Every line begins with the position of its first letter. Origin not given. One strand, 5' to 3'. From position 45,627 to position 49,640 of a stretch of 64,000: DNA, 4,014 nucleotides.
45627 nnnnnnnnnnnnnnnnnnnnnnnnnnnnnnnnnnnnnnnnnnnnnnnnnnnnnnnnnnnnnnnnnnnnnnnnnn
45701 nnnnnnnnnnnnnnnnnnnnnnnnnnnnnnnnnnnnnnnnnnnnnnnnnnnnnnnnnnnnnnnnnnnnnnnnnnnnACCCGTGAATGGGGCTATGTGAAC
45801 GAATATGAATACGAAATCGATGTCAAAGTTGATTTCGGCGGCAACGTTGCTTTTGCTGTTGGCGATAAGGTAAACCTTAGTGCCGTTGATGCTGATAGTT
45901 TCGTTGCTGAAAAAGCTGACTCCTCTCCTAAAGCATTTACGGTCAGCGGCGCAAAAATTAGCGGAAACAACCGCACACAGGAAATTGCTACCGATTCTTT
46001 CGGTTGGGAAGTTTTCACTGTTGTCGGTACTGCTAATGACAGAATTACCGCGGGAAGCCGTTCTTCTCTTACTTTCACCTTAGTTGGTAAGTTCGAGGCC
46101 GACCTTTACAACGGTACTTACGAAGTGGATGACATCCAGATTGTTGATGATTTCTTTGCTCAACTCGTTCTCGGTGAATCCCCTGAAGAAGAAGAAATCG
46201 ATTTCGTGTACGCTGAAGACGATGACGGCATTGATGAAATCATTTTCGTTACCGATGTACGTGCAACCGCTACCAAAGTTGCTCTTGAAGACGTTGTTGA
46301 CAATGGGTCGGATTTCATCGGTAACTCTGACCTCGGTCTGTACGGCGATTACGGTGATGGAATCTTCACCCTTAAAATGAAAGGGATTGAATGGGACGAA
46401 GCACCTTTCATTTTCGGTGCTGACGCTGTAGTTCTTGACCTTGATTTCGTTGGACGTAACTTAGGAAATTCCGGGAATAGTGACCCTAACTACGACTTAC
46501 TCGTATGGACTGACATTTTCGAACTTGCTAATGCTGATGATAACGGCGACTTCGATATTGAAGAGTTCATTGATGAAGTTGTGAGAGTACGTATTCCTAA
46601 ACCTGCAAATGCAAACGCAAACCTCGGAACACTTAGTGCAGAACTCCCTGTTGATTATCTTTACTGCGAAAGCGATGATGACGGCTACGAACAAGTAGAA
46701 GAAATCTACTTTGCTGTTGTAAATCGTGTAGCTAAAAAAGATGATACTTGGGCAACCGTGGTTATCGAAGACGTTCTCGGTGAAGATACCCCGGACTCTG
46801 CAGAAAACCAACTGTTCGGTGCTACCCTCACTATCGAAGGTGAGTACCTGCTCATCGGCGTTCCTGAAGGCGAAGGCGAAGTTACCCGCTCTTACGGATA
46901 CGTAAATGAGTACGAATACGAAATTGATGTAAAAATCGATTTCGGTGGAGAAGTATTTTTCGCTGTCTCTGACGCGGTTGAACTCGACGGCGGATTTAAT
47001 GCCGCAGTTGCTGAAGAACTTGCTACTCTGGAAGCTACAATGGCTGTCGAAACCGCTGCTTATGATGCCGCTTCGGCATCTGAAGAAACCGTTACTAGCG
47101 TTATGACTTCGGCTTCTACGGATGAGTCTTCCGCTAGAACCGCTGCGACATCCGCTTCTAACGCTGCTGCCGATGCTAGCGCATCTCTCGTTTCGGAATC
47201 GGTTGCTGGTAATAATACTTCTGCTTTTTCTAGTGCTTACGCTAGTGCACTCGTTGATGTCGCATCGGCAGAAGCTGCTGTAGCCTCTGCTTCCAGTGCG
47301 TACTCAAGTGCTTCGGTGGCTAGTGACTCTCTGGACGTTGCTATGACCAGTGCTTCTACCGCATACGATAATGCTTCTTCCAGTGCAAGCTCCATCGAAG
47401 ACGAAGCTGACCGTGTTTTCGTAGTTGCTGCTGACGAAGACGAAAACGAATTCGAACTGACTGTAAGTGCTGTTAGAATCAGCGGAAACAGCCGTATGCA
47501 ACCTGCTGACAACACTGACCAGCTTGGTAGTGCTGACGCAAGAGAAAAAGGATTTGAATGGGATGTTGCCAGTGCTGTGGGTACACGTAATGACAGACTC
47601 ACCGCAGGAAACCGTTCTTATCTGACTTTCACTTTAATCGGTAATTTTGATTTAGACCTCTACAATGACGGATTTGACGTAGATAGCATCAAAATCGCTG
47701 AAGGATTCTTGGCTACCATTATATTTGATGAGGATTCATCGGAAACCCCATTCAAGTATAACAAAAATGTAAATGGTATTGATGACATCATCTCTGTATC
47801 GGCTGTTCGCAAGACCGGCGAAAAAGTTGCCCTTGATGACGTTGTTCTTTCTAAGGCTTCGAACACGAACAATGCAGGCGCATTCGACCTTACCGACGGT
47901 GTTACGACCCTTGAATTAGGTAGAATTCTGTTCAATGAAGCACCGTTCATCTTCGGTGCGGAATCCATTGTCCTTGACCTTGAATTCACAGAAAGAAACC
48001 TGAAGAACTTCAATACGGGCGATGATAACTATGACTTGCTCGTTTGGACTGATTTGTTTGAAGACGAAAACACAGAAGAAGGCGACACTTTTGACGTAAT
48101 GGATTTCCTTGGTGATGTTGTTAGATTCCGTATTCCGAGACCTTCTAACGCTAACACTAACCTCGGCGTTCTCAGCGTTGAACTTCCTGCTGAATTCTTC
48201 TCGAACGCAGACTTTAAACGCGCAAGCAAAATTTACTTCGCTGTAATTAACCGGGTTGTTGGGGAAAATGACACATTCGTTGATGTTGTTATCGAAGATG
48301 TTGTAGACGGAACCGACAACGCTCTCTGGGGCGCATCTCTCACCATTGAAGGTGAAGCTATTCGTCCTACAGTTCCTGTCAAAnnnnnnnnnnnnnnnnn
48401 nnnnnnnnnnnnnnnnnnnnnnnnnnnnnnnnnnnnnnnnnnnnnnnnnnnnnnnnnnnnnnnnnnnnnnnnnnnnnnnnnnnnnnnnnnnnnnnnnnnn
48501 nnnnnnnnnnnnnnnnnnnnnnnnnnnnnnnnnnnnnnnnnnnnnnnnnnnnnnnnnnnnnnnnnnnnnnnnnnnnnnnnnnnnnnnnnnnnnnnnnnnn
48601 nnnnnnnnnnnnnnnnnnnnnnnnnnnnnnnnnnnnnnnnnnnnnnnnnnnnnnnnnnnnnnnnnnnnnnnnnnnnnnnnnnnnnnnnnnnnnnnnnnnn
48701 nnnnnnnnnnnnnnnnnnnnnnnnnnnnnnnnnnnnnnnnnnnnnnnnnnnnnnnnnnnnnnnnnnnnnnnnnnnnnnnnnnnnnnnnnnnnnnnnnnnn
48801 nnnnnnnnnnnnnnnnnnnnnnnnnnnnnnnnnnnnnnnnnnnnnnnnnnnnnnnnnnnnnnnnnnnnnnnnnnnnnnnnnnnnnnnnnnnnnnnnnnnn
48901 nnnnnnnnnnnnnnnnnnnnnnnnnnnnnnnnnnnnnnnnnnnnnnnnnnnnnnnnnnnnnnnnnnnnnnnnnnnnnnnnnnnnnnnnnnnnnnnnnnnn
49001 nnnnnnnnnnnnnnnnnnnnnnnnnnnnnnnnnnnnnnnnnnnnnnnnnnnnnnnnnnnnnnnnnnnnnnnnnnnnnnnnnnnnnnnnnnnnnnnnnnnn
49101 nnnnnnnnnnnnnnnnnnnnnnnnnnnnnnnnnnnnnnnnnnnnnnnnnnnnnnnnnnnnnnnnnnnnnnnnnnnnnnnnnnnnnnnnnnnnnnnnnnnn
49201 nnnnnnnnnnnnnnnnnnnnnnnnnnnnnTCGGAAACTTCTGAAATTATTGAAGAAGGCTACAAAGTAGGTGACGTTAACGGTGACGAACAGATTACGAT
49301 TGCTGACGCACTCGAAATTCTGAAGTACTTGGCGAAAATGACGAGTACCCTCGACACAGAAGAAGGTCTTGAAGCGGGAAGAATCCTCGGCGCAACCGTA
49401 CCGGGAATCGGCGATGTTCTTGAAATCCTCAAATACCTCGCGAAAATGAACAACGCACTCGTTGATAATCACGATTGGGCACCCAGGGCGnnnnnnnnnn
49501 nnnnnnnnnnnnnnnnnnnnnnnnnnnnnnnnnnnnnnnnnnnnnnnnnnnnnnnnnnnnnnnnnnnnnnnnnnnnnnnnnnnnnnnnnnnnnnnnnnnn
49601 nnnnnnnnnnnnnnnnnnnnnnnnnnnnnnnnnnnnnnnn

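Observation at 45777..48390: Duplicated 369-aa unit with a ~140-aa Ala/Ser helical insert in the second copy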

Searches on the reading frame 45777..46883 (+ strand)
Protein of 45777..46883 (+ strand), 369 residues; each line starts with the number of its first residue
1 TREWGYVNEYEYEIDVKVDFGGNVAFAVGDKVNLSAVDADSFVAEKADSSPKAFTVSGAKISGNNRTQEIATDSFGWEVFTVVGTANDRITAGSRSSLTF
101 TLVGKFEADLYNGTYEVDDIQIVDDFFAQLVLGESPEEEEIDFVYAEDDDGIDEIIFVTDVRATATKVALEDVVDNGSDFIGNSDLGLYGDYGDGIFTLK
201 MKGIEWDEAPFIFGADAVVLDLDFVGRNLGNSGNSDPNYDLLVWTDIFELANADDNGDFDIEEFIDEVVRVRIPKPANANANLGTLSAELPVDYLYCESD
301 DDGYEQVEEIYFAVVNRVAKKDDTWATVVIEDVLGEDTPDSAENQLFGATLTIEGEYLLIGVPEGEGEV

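Call 18: search_solved_structures(query=A2, max_evalue=10)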
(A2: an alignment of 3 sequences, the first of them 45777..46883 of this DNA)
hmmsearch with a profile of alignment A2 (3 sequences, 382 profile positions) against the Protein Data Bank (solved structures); distinct sequences matched with E-value up to 10: 0.

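Call 19: search_protein_representatives(alignment_id=A2)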
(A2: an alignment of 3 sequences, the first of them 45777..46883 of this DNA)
Query: 3 sequences, 382 profile positions. Proteins with E-value up to 0.001 (for the whole library): 4; up to 1e-10: 2; up to 1e-30: 1. The best 4 are listed.
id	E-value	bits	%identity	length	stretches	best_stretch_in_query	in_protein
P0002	0.0e+00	1378.1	-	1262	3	1-382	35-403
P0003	3.8e-14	69.2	-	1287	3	1-335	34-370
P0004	1.4e-10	57.5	-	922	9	349-380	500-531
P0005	2.2e-05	40.4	-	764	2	203-353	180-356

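Call 25: find_related_loci(query=A3, collection=genome_contigs, flank=10000)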
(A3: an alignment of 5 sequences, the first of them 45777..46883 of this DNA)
Query A3 (369 aa) in genome_contigs; peptide patterns used: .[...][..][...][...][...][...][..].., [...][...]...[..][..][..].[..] (x = any residue, [..] = any of these).
28 stretches matched a pattern, but none encodes a relative of the query by tblastn (E <= 1e-3).

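Call 26: find_encoding_contigs(protein=P0003, flank=10000, max_places=6)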
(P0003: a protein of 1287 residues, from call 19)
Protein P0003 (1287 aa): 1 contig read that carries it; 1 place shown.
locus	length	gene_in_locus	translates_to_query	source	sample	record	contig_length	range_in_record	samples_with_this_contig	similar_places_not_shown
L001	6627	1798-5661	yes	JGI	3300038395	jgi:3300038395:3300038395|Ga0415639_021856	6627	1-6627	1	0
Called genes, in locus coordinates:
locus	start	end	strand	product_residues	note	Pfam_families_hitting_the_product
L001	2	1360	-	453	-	?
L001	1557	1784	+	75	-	-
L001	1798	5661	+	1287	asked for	-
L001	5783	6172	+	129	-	-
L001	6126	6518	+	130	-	-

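Call 28: find_encoding_contigs(protein=P0005, flank=10000, max_places=6)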
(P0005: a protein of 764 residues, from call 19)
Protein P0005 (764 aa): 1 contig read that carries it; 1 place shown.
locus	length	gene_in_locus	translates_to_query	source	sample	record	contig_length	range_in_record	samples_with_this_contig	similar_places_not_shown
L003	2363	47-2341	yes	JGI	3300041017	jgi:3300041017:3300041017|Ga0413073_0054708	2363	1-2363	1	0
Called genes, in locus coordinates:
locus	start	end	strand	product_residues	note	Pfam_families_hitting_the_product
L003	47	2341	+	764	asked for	-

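Call 43: find_related_loci(query=A3, collection=metagenome_contigs, flank=6000)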
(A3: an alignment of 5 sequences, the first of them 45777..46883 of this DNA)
Query A3 (369 aa) in metagenome_contigs; peptide patterns used: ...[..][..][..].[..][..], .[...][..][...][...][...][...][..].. (x = any residue, [..] = any of these).
96 stretches matched a pattern, but none encodes a relative of the query by tblastn (E <= 1e-3).

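Call 44: find_homologous_proteins(query=P0003, region=32-407, max_evalue=0.01)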
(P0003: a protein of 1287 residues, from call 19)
Query P0003, residues 32-407 (376 aa): 1 proteins with E <= 0.01 among 8000 candidates.
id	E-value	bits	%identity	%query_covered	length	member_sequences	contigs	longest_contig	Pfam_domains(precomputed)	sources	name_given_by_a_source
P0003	5.9e-266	899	100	100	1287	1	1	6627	-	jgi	jgi:hypothetical protein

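Call 47: search_protein_families(library=pfam, proteins=[window:45777-46883:+, L001:3019-4566:+, L003:47-2341:+], max_evalue=10)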
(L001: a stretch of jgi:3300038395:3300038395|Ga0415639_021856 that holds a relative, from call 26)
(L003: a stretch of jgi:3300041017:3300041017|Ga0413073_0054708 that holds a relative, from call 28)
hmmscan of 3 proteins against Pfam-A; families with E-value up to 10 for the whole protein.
window:45777-46883:+ (369 aa): 0 families

L001:3019-4566:+ (516 aa): 0 families

L003:47-2341:+ (764 aa): 2 families
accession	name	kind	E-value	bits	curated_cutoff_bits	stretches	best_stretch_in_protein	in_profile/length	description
PF00404.24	Dockerin_1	-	0.0013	19.3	22.9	1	672-694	1-23/57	Dockerin type I domain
PF19938.4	DUF6400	-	0.42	11.1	27.1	0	463-476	18-31/69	Family of unknown function (DUF6400)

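Call 54: predict_structure(alignment_id=A3)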
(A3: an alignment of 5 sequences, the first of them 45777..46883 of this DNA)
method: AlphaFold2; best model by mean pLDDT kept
length: 369 residues; sequences in the alignment: 5
mean_pLDDT: 56.9   pTM: 0.45
mean pLDDT of the five models: 56.9, 56.5, 55.3, 54.9, 52.3
residues with pLDDT >= 90: 0; 70-90: 94; 50-70: 142; < 50: 133
segments of 3 or more residues with pLDDT < 50: 1-6, 74-76, 82-88, 135-137, 147-153, 170-211, 230-236, 318-348, 356-369
pLDDT, mean of each block of 10 residues (from residue 1): 48 83 71 63 62 74 65 49 48 74 71 70 69 56 56 67 68 42 30 36 38 56 54 51 72 70 68 60 68 64 56 55 31 31 44 50 33
secondary structure, 60 per line:
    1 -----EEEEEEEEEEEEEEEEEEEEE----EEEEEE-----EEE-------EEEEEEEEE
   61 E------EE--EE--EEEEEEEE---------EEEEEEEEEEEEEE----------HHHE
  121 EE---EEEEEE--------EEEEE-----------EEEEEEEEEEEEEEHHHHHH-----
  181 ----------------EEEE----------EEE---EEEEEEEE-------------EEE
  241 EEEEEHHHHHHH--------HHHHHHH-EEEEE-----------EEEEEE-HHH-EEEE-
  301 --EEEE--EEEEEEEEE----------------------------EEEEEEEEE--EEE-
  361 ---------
elements in order: E6-26 E31-36 E42-44 E52-61 E76-83 E93-106 E120-122 E126-131 E140-144 E156-169 H170-175 E197-200 E211-213 E217-224 E238-245 H246-252 H261-267 E269-273 E285-290 E296-299 E303-306 E309-317 E346-354 E357-359

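Call 56: fold_search(model_id=the predicted structure, library=pdb)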
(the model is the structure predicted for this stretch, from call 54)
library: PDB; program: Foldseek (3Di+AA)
matches with E <= 10: 431; with E <= 0.001: 0
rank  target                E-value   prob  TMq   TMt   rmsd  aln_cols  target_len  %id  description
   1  4uzg                  2.2e-02  0.30  0.17  0.20  18.3       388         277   11  Crystal structure of group B streptococcus pilus 2b backbone protein SAK_1440 (released 2015-05-13)
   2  5lo7_A                5.9e-02  0.54  0.15  0.31  10.0       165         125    8  Crystal structure of self-complemented MyfA, the major subunit of Myf fimbriae from Yersinia enterocolitica (released 2016-08-24)
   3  6f1c_A                8.1e-02  0.06  0.10  0.12  25.3       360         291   11  C1rC1s complex (released 2018-01-17)
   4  6fjy_D                1.3e-01  0.16  0.19  0.23  16.5       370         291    9  Crystal structure of CsuC-CsuE chaperone-tip adhesion subunit pre-assembly complex from archaic chaperone-usher Csu pi (released 2018-05-16)
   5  9fmt_E                1.5e-01  0.03  0.09  0.06  29.4       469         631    6  Cryo-EM structure of the BcsB hexameric crown from the E. coli cellulose secretion macrocomplex (released 2024-10-16)
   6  1mkf_A                1.6e-01  0.08  0.15  0.15  24.2       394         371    9  VIRAL CHEMOKINE BINDING PROTEIN M3 FROM MURINE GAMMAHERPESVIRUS 68 (released 2002-11-13)
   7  6f1c_C                1.6e-01  0.04  0.10  0.12  23.5       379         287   10  C1rC1s complex (released 2018-01-17)
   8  4f8l                  1.8e-01  0.15  0.14  0.26  14.7       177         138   11  X-ray structure of PsaA from Yersinia pestis, in complex with galactose and AEBSF (released 2013-05-22)
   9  9nu3_H                2.0e-01  0.05  0.10  0.13  27.1       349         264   10  Uromodulin filament lattice in the kinked arrangement from human urine (released 2025-05-21)
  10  9sv8_C                2.2e-01  0.07  0.12  0.13  23.3       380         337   10  Herpes simplex virus 2 delta28-73 glycoprotein C ectodomain in complex with C3b (released 2025-12-10)
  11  5cyl_C                2.3e-01  0.05  0.12  0.13  20.1       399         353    8  Crystal structure of the CupB6 tip adhesin from Pseudomonas aeruginosa (released 2016-10-05)
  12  8qqh_AAA              2.3e-01  0.02  0.08  0.04  29.0       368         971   12  Structure of beta-galactosidase from Desulfurococcus amyloliticus (released 2024-08-14)
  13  6yg8_D                2.7e-01  0.04  0.11  0.07  28.8       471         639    8  Cryo-EM structure of a BcsB pentamer in the context of an assembled Bcs macrocomplex (released 2021-02-24)
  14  5cyl_D                2.8e-01  0.03  0.11  0.11  21.4       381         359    7  Crystal structure of the CupB6 tip adhesin from Pseudomonas aeruginosa (released 2016-10-05)
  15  8jun_A                3.1e-01  0.04  0.11  0.07  25.2       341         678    8  Cryo-EM structure of SIDT1 E555Q mutant (released 2023-11-15)
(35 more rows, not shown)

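Call 57: search_protein_families(library=pfam, proteins=[L001:5783-6160:+, L001:6126-6518:+], max_evalue=10)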
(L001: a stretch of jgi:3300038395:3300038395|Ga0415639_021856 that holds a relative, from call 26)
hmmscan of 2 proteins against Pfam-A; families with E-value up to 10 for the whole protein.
L001:5783-6160:+ (126 aa): 0 families

L001:6126-6518:+ (130 aa): 0 families

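Call 74: search_solved_structures(query=A3, max_evalue=10)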
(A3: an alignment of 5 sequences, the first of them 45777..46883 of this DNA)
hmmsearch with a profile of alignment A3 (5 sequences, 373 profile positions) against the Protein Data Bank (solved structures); distinct sequences matched with E-value up to 10: 0.

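Call 78: fold_search(model_id=the predicted structure, library=viral)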
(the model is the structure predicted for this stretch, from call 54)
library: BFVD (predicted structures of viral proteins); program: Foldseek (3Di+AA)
matches with E <= 10: 620; with E <= 0.001: 0
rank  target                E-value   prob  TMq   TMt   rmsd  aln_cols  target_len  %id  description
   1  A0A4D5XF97            5.3e-03  0.21  0.14  0.12  24.9       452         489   10  Major capsid protein [Pithovirus LCPAC102]
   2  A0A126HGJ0            5.9e-03  0.28  0.18  0.08  23.9       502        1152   11  LamG-like jellyroll fold domain-containing protein [Vibrio phage phi-Grn1]
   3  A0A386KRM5            9.4e-03  0.18  0.13  0.05  21.3       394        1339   11  Fibronectin type III domain protein [Caulobacter phage Kronos]
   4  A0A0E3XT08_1          1.1e-02  0.08  0.10  0.05  26.5       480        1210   13  Genome polyprotein [Falcovirus A1]
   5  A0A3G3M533            1.3e-02  0.15  0.13  0.08  21.9       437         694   10  Esterase [Arthrobacter phage Seahorse]
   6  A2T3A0                2.6e-02  0.08  0.12  0.06  28.3       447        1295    8  dUTP diphosphatase [Dioscorea bacilliform virus]
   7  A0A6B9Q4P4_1          4.0e-02  0.14  0.17  0.07  25.4       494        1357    7  Genome polyprotein [Plasmopara viticola lesion associated iflavirus 1]
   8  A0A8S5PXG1            4.0e-02  0.12  0.13  0.09  22.2       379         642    9  Uncharacterized protein [Myoviridae sp. ctgsk7]
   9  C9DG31                4.2e-02  0.14  0.14  0.12  20.5       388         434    8  Uncharacterized protein [Delftia phage PhiW-14]
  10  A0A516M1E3            5.2e-02  0.18  0.19  0.10  30.1       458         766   10  (no name in the UniProt tables at hand)
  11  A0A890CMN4            5.2e-02  0.14  0.18  0.09  24.2       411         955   10  Genome polyprotein (Fragment) [Echo 9 virus]
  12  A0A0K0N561            6.7e-02  0.04  0.09  0.06  49.1       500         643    6  Minor tail protein [Tsukamurella phage TIN2]
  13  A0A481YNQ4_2          7.1e-02  0.25  0.18  0.08  20.5       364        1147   12  Collagen triple helix repeat protein [Pithovirus LCDPAC02]
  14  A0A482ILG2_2          7.4e-02  0.41  0.17  0.08  18.8       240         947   10  Putative virion structural protein [Erwinia phage Derbicus]
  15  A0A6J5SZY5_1          8.7e-02  0.12  0.16  0.09  25.4       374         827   12  Collagen triple helix repeat [uncultured Caudovirales phage]
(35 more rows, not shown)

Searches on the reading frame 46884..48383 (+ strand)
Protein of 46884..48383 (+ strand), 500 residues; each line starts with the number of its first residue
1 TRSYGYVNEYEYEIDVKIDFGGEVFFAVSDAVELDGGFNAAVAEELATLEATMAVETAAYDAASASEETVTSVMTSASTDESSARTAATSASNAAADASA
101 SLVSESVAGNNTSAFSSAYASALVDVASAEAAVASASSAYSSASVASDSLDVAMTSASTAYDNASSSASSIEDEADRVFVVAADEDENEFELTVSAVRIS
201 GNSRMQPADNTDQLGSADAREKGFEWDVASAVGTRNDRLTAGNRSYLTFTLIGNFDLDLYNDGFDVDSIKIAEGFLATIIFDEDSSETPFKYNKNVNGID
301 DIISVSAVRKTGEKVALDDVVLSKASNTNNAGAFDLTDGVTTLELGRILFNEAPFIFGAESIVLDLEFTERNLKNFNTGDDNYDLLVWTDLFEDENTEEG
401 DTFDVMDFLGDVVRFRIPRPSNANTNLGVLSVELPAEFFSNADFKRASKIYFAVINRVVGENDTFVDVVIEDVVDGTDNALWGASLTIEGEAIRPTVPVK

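Call 38: predict_structure(alignment_id=A5)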
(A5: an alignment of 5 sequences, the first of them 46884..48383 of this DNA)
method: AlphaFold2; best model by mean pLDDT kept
length: 500 residues; sequences in the alignment: 5
mean_pLDDT: 58.1   pTM: 0.45
mean pLDDT of the five models: 58.1, 54.7, 53.8, 51.5, 45.7
residues with pLDDT >= 90: 5; 70-90: 153; 50-70: 159; < 50: 183
segments of 3 or more residues with pLDDT < 50: 1-6, 76-81, 83-85, 87-92, 94-149, 170-175, 210-222, 295-300, 317-338, 346-358, 370-372, 374-379, 467-483, 491-500
pLDDT, mean of each block of 10 residues (from residue 1): 47 88 84 71 57 54 53 48 49 47 38 37 39 38 44 52 52 57 64 81 64 34 70 61 88 68 75 79 75 52 84 55 32 36 48 44 64 45 74 77 74 73 58 74 66 67 49 29 54 35
secondary structure, 60 per line:
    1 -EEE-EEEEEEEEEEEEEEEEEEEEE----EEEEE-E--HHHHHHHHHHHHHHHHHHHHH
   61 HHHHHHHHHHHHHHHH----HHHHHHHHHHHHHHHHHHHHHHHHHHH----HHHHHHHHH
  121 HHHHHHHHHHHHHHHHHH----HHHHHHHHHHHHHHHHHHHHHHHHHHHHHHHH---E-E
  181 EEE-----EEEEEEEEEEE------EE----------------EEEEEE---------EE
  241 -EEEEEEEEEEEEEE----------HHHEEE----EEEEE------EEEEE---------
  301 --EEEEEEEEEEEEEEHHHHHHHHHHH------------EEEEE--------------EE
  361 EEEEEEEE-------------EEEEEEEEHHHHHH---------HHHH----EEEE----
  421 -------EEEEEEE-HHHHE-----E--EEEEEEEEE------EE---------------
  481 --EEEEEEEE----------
elements in order: E2-4 E6-26 E31-35 H40-76 H81-107 H112-138 H143-174 E180-183 E189-199 E224-229 E242-255 E269-271 E276-280 E287-291 E303-316 H317-327 E340-344 E359-368 E382-389 H390-395 H405-408 E413-416 E428-434 H436-439 E449-457 E483-490

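Call 42: fold_search(model_id=the predicted structure, library=pdb)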
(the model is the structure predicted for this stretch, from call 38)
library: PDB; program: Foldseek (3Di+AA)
matches with E <= 10: 174; with E <= 0.001: 0
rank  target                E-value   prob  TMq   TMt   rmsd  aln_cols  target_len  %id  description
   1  4dk0                  1.9e-02  0.20  0.13  0.19  29.8       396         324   11  Crystal structure of MacA from Actinobacillus actinomycetemcomitans (released 2012-03-07)
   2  3fpp_B                1.4e-01  0.08  0.11  0.17  18.7       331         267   11  Crystal structure of E.coli MacA (released 2009-04-28)
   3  9se5                  2.1e-01  0.10  0.17  0.07  28.4       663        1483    8  Mouse otoferlin (216-1931) in the lipid-free, Ca2+-bound state, "open" conformation (class 2) (released 2025-11-05)
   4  9qgy_G                3.7e-01  0.03  0.09  0.12  29.3       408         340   10  Structure of the YbjP lipoprotein bound to the MacAB-TolC tripartite efflux pump (released 2026-03-25)
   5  8hr5_A                3.9e-01  0.07  0.11  0.12  24.9       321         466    8  Cryo-EM structure of the CnCas12f1-sgRNA-DNA complex (released 2023-09-06)
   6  3fpp_A                3.9e-01  0.05  0.10  0.15  23.5       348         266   10  Crystal structure of E.coli MacA (released 2009-04-28)
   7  4tko                  4.2e-01  0.09  0.12  0.17  31.6       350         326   10  Structure of the periplasmic adaptor protein EmrA (released 2014-07-09)
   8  8tn1_A                8.6e-01  0.28  0.14  0.34   8.6       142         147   12  De novo designed protein binds poly ADP ribose polymerase inhibitors (PARPi) - apo (released 2024-04-24)
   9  9j3d_D                9.1e-01  0.03  0.11  0.16  28.9       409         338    9  Cryo-EM structure of TMexCD1-TOprJ1 (released 2025-08-13)
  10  4k0d_B                1.1e+00  0.47  0.15  0.43   7.9       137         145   15  Periplasmic sensor domain of sensor histidine kinase, Adeh_2942 (released 2013-06-12)
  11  5nik_D                1.1e+00  0.03  0.10  0.13  23.8       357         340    8  Structure of the MacAB-TolC ABC-type tripartite multidrug efflux pump (released 2017-05-24)
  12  1f15_C                1.4e+00  0.14  0.15  0.31   8.6       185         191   11  CUCUMBER MOSAIC VIRUS (STRAIN FNY) (released 2000-06-21)
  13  2bkn                  1.4e+00  0.04  0.07  0.17  20.0       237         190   10  STRUCTURE ANALYSIS OF UNKNOWN FUNCTION PROTEIN (released 2006-06-28)
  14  9taq_C                1.4e+00  0.33  0.14  0.44   9.2       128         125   11  De novo photoenzyme variant ABLE-E116C-TXT H49A-L42T (photoABLE1 precursor) in complex with substrate (released 2026-03-25)
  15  6mrt_A                1.4e+00  0.08  0.09  0.14  31.2       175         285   14  12-meric ClyA pore complex (released 2019-05-15)
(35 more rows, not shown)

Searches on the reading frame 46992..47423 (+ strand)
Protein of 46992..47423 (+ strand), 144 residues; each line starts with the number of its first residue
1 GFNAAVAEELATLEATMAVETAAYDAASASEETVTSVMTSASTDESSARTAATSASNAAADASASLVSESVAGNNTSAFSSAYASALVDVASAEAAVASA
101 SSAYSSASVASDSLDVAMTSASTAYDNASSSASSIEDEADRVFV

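Call 47: search_protein_families(library=pfam, proteins=[window:46992-47423:+], max_evalue=10)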
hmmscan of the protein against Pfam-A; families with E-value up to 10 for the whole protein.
window:46992-47423:+ (144 aa): 0 families

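Call 48: search_solved_structures(query=window:46992-47423:+, max_evalue=10)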
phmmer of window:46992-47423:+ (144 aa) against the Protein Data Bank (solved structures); distinct sequences matched with E-value up to 10: 1.
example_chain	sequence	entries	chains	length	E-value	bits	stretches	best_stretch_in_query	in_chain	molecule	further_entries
9lif_A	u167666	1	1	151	3.2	12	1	4-125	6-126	Aciniform spidroin 1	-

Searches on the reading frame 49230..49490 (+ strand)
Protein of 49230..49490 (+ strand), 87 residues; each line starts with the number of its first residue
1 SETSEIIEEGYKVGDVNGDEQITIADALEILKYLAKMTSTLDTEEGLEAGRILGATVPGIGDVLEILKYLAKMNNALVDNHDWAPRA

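Call 53: search_solved_structures(query=window:49230-49490:+, max_evalue=10, show_alignments=2)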
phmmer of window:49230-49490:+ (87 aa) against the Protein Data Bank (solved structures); distinct sequences matched with E-value up to 10: 29.
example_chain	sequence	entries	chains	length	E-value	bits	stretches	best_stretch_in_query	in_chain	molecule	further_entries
4fl4_A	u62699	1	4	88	0.014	19.4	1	9-48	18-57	Glycoside hydrolase family 9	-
4dh2_B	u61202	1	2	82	0.016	19.2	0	11-38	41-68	Dockerin type 1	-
9qfa_A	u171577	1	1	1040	0.022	18.9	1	5-72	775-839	Ruminococcus bromii Amy12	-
5m2s_B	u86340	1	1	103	0.11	16.6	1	6-41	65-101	Doc8: Type I dockerin repeat domain from family 9 glycoside hydrolase WP_009982745[Ruminoc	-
5nrm_B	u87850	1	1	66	0.2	15.8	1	8-37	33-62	DocCel5: Type I dockerin repeat domain from A. cellulolyticus family 5 endoglucanase WP_01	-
5nrk_B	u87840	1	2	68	0.23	15.6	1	8-38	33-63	DocCel5: Type I dockerin repeat domain from A. cellulolyticus family 5 endoglucanase WP_01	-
2rrt_A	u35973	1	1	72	0.34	15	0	3-38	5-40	Calmodulin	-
8ajy_B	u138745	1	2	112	0.48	14.6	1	10-42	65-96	Dockerin from ScaH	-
9qf9_A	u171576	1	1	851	0.55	14.4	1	12-73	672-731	Ruminococcus bromii Amy16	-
9qt9_E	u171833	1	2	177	0.7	14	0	13-79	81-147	Calmodulin-1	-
1daq_A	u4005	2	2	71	0.81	13.8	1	13-53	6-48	ENDOGLUCANASE SS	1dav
8zvk_A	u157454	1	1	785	0.82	13.8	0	4-39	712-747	AaBgIC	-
1z0c_A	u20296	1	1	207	0.95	13.6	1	7-68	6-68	Putative protease La homolog type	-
1z0w_A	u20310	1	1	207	0.95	13.6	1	7-68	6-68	Putative protease La homolog type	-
1z0b_A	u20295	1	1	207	0.98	13.6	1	7-68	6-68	Putative protease La homolog type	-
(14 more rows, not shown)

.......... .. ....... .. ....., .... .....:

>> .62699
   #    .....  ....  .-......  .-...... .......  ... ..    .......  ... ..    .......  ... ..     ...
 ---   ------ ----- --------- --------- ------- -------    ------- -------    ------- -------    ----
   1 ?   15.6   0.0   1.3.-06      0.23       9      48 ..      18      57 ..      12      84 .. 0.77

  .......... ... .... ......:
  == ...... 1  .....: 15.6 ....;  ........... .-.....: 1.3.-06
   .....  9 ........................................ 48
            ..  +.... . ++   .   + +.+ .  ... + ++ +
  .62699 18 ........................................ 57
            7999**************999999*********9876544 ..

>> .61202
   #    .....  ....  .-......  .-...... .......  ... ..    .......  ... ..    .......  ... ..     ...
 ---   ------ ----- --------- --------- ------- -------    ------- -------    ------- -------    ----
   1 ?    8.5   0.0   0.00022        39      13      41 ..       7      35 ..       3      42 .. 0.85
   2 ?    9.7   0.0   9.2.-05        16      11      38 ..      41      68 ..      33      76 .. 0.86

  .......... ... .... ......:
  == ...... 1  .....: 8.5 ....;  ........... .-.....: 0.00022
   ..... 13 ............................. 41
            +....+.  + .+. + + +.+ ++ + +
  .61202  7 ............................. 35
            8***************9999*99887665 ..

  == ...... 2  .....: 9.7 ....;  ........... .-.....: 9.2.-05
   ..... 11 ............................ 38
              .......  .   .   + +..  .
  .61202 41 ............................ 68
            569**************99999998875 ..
